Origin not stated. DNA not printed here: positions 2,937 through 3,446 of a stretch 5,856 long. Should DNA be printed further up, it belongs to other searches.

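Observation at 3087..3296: Pinholin-like 69-aa two-TMD protein, unlinked from the peptidase and coupled to the pilot gene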

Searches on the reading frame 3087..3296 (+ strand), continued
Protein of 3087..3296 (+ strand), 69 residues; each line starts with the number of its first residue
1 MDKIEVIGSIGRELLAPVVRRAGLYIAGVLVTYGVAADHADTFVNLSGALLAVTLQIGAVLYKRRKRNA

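Call 46: list_cluster_members(proteins=[P0027, P0029, P0030, P0032, P0036, P0038, P0058, P0074, P0112, P0169])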
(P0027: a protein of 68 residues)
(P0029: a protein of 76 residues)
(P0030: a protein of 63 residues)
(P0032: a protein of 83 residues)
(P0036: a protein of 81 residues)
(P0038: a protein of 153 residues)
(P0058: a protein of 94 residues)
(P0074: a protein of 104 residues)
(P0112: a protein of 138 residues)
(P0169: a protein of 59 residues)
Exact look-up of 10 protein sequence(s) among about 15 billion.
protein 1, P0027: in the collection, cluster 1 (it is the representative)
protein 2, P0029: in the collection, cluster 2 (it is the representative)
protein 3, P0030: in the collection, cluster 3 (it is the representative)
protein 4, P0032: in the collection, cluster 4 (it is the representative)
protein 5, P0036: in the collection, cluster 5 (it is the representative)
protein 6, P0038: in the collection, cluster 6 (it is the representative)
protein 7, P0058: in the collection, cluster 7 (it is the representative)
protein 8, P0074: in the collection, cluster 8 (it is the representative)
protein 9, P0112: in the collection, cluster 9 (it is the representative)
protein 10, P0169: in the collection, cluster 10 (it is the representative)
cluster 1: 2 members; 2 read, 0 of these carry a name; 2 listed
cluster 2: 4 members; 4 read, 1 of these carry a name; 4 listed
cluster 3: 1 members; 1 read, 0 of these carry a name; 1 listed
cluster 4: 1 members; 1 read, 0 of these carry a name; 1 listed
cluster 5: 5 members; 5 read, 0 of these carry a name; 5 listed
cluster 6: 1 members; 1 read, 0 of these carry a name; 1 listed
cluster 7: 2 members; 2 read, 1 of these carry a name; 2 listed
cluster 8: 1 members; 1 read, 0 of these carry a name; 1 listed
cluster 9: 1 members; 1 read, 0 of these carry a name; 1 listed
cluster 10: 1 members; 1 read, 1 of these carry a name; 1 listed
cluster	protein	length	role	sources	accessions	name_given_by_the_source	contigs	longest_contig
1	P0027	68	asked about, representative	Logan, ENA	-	-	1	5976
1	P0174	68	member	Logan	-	-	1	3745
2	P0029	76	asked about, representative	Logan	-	-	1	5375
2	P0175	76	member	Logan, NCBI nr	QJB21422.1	MAG: hypothetical protein [Microvirus sp.]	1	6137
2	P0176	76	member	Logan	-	-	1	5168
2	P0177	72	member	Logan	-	-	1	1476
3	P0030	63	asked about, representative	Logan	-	-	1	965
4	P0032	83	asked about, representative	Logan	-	-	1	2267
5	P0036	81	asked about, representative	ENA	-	-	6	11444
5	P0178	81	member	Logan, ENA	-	-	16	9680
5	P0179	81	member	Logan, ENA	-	-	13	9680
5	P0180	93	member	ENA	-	-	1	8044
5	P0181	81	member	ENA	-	-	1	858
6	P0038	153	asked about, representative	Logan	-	-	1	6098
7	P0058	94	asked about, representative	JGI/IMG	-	hypothetical protein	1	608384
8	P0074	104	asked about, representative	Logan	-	-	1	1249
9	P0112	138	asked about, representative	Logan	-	-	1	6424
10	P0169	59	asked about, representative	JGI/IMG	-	membrane glycosyltransferase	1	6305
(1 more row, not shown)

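Call 48: search_dna_similar(query=P0018, collection=phages, mode=protein, max_evalue=0.1, max_rows=40)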
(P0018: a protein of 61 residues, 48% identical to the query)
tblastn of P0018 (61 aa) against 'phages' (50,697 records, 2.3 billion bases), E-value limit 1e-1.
No match.

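Call 49: search_dna_similar(query=P0025, collection=phages, mode=protein, max_evalue=0.1, max_rows=40)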
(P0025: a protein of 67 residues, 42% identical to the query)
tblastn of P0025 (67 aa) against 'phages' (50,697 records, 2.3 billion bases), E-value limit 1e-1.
No match.

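Call 53: search_protein_families(library=pfam, proteins=[L018:7004-7204:+, L018:6396-7007:+, L018:7195-7419:+, L006:874-1416:+, L006:1595-1813:+, L006:617-874:+, P0029, P0036, P0058, P0169], max_evalue=0.1)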
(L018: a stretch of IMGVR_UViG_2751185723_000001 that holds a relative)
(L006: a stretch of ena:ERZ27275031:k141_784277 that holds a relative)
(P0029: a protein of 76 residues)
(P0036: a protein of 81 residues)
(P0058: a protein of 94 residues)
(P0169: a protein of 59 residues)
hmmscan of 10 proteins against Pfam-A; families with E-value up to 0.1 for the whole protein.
L018:7004-7204:+ (67 aa): 1 family
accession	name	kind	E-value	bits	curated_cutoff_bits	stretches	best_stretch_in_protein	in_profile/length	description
PF23987.1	Phage_holin_10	-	0.0046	17.4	27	1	2-54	4-43/52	Bacteriophage holin Pam3 gp28 family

L018:6396-7007:+ (203 aa): 1 family
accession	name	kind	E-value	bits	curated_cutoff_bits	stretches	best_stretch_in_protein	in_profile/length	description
PF00182.24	Glyco_hydro_19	-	0.0044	17.3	25.5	1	81-122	103-144/232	Chitinase class I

L018:7195-7419:+ (74 aa): 2 families
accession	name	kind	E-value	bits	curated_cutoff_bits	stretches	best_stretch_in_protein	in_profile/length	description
PF14316.11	DUF4381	-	0.056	14.2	27.2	1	7-64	22-76/145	Domain of unknown function (DUF4381)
PF20506.3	DUF6732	-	0.065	13.5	27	1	7-42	32-66/72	Family of unknown function (DUF6732)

L006:874-1416:+ (180 aa): 1 family
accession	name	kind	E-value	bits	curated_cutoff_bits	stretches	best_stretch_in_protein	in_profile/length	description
PF01510.30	Amidase_2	-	5.9e-15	56.2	26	1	3-118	7-122/131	N-acetylmuramoyl-L-alanine amidase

L006:1595-1813:+ (72 aa): 0 families

L006:617-874:+ (85 aa): 1 family
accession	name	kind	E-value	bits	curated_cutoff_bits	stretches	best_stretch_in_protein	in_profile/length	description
PF25473.1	MXRA7_helical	-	0.0045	17.4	22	1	51-73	22-44/64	MXRA7 helical domain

P0029 (76 aa): 0 families

P0036 (81 aa): 0 families

P0058 (94 aa): 1 family
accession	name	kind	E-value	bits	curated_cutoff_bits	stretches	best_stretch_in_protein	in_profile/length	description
PF23987.1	Phage_holin_10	-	0.0033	17.8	27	1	16-62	4-47/52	Bacteriophage holin Pam3 gp28 family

P0169 (59 aa): 1 family
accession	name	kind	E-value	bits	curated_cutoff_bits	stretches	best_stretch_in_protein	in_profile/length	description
PF23987.1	Phage_holin_10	-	0.06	13.8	27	1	5-55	4-51/52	Bacteriophage holin Pam3 gp28 family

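Call 73: predict_structure(alignment_id=A4)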
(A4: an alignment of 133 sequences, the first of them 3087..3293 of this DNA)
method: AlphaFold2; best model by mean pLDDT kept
length: 69 residues; sequences in the alignment: 133
mean_pLDDT: 90.9   pTM: 0.62
mean pLDDT of the five models: 90.9, 90.3, 90.3, 73.2, 70.3
residues with pLDDT >= 90: 51; 70-90: 16; 50-70: 2; < 50: 0
segments of 3 or more residues with pLDDT < 50: none
pLDDT, mean of each block of 10 residues (from residue 1): 73 88 95 97 96 96 92
secondary structure, 60 per line:
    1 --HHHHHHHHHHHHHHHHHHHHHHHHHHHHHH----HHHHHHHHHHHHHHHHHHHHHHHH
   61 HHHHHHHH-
elements in order: H3-32 H37-68

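Call 77: find_related_loci(query=A7, collection=genome_contigs, flank=4000)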
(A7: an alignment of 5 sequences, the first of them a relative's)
Query A7 (61 aa) in genome_contigs; peptide patterns used: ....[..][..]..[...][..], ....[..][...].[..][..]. (x = any residue, [..] = any of these).
11 stretches matched a pattern; 1 encode a relative of the query (tblastn E <= 1e-3); 1 distinct loci.
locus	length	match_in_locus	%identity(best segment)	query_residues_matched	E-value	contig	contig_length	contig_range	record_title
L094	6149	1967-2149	64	1-61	7e-22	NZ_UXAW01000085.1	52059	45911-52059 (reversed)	Pseudogemmobacter humi strain CIP 111625, whole genome shotgun sequence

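Call 78: fold_search(model_id=the predicted structure, library=viral)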
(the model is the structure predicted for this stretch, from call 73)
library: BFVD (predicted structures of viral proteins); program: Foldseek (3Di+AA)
matches with E <= 10: 157; with E <= 0.001: 1
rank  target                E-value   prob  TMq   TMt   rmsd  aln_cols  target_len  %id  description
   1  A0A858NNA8            7.4e-04  1.00  0.72  0.67   3.8        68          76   46  (no name in the UniProt tables at hand)
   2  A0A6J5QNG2            9.9e-01  0.90  0.55  0.57   1.0        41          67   22  Uncharacterized protein [uncultured Caudovirales phage]
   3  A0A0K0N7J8            1.3e+00  0.51  0.63  0.60   4.4        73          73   16  Uncharacterized protein [Gordonia phage GMA2]
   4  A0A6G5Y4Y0            1.3e+00  0.47  0.45  0.65   7.0        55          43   11  (no name in the UniProt tables at hand)
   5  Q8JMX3                1.5e+00  0.41  0.49  0.48   6.6        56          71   14  Capsid protein (Fragment) [Human astrovirus-1]
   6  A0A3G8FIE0            1.6e+00  0.84  0.58  0.77   0.8        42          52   12  Uncharacterized protein [Pectobacterium phage Khlen]
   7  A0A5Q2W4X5            1.6e+00  0.80  0.67  0.65   1.8        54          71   17  (no name in the UniProt tables at hand)
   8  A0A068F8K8            2.0e+00  0.63  0.54  0.38   1.4        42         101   19  Uncharacterized protein [Mycobacterium phage Gaia]
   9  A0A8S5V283            2.2e+00  0.44  0.62  0.57   3.3        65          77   14  Uncharacterized protein [Myoviridae sp. ctJ2i1]
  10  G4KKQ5                2.2e+00  0.35  0.59  0.58   4.1        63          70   14  (no name in the UniProt tables at hand)
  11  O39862                2.4e+00  0.72  0.41  0.31   0.6        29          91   17  Capsid protein (Fragment) [Human astrovirus-6]
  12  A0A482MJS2            2.4e+00  0.47  0.50  0.53   8.6        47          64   19  Uncharacterized protein [Nodularia phage vB_NspS-kac68v162]
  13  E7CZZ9                2.7e+00  0.35  0.40  0.11   6.4        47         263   19  ORF2 (Fragment) [Mamastrovirus 1]
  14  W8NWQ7                2.7e+00  0.33  0.51  0.35   3.6        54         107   24  Uncharacterized protein [Microbacterium phage vB_MoxS-ISF9]
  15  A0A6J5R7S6            2.7e+00  0.28  0.53  0.49   4.1        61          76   18  Uncharacterized protein [uncultured Caudovirales phage]
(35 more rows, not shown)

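Call 85: find_encoding_contigs(protein=P0058, flank=7000, max_places=2)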
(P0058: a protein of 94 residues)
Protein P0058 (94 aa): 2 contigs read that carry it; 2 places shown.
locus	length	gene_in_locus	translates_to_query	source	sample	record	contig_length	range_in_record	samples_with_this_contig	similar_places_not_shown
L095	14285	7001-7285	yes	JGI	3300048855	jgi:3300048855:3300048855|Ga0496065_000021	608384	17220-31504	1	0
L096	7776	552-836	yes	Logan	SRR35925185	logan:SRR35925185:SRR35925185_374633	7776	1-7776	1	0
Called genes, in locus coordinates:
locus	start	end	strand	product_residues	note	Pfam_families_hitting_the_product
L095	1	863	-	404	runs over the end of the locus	PF03453:MoeA_N, PF00994:MoCF_biosynth, PF03454:MoeA_C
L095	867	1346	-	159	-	PF01967:MoaC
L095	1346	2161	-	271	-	PF00218:IGPS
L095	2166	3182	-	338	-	PF02885:Glycos_trans_3N, PF00591:Glycos_transf_3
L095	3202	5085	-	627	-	PF13623:SurA_N_2, PF13624:SurA_N_3, PF13145:Rotamase_2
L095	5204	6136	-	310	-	PF01904:DUF72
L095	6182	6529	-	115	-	PF04342:DMT_6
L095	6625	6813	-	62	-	-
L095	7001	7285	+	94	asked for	-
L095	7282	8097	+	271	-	-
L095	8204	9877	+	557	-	-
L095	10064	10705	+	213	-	-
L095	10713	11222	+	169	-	-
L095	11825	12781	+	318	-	PF23343:REP_ORF2-G2P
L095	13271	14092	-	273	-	PF00753:Lactamase_B, PF23023:Anti-Pycsar_Apyc1 (weak), PF12706:Lactamase_B_2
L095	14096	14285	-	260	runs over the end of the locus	PF01026:TatD_DNase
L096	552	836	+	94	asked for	-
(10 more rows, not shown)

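Call 86: find_encoding_contigs(protein=P0036, flank=7000, max_places=2)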
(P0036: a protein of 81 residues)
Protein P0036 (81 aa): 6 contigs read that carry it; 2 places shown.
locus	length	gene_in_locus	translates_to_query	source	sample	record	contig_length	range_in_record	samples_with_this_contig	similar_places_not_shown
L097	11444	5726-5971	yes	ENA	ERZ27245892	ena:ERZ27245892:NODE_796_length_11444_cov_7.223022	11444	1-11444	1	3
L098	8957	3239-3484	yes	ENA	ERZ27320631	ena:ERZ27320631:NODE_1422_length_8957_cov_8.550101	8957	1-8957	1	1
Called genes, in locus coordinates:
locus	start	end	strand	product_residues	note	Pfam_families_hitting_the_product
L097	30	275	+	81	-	-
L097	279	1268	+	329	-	-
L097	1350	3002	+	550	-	-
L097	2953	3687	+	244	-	-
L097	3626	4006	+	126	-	-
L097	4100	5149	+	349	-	PF23343:REP_ORF2-G2P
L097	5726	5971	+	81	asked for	-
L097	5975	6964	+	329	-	-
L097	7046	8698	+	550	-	-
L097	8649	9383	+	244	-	-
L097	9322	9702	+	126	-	-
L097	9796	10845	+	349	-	PF23343:REP_ORF2-G2P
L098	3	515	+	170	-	?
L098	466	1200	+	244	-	-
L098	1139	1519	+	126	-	-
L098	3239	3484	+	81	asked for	-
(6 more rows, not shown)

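Call 100: search_protein_families(library=ncbifam, proteins=[window:3087-3293:+, P0018, P0022, P0025, P0008, P0011], max_evalue=1)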
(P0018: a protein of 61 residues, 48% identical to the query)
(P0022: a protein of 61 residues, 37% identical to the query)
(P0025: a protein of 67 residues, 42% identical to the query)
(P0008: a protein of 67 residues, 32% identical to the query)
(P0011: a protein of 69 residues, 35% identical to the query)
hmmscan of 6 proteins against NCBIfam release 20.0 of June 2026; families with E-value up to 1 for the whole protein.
window:3087-3293:+ (69 aa): 1 family
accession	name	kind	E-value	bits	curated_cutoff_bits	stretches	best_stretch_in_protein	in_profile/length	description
NF051874.1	PVV_CTERM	equivalog_domain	0.059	13.2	27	1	46-67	12-34/38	PVV-CTERM domain-containing choice-of-anchor G protein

P0018 (61 aa): 0 families

P0022 (61 aa): 1 family
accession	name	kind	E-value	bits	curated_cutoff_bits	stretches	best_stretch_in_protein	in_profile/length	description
NF007771.0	PRK10457.1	equivalog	0.0084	16.6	129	1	3-59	2-58/82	hypothetical protein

P0025 (67 aa): 1 family
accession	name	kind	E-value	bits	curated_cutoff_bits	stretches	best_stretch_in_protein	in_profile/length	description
NF047924.1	VPA1263_T6SS_effector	exception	0.14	10.4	900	1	28-58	108-138/711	T6SS effector antibacterial DNase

P0008 (67 aa): 1 family
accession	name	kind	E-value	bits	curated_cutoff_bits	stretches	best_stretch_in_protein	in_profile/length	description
NF047320.1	morpho_MmpB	equivalog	0.17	11.9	34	1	16-29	20-33/39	morphogenic membrane protein MmpB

P0011 (69 aa): 1 family
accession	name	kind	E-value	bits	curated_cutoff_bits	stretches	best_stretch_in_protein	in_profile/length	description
TIGR04177.1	exosort_XrtH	exception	0.02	14.9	86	1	2-51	17-68/158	exosortase H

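Call 102: find_encoding_contigs(protein=P0025, flank=3000, max_places=2)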
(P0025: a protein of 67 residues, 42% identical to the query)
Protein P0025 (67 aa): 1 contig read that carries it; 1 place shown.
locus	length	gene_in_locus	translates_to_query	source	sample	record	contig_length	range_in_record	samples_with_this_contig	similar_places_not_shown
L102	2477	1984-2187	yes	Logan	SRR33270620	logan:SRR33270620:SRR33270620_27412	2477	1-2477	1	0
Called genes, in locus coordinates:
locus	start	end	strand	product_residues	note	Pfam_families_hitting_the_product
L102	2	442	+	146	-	?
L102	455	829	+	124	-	-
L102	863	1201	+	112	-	-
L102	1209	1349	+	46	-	-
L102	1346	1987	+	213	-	PF00959:Phage_lysozyme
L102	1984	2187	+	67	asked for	-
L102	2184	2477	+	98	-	?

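Call 103: find_encoding_contigs(protein=P0019, flank=3000, max_places=2)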
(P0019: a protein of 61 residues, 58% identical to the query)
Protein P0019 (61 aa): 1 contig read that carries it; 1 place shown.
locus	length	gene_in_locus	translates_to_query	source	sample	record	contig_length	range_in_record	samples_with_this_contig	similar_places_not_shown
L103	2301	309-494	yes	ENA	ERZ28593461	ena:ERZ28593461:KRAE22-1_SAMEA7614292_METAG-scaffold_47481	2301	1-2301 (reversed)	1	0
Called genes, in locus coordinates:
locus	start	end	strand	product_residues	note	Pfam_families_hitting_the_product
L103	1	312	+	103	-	?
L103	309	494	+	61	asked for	-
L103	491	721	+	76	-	-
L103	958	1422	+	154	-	-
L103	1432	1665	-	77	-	PF04448:DUF551 (weak)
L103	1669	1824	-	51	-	-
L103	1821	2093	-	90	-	-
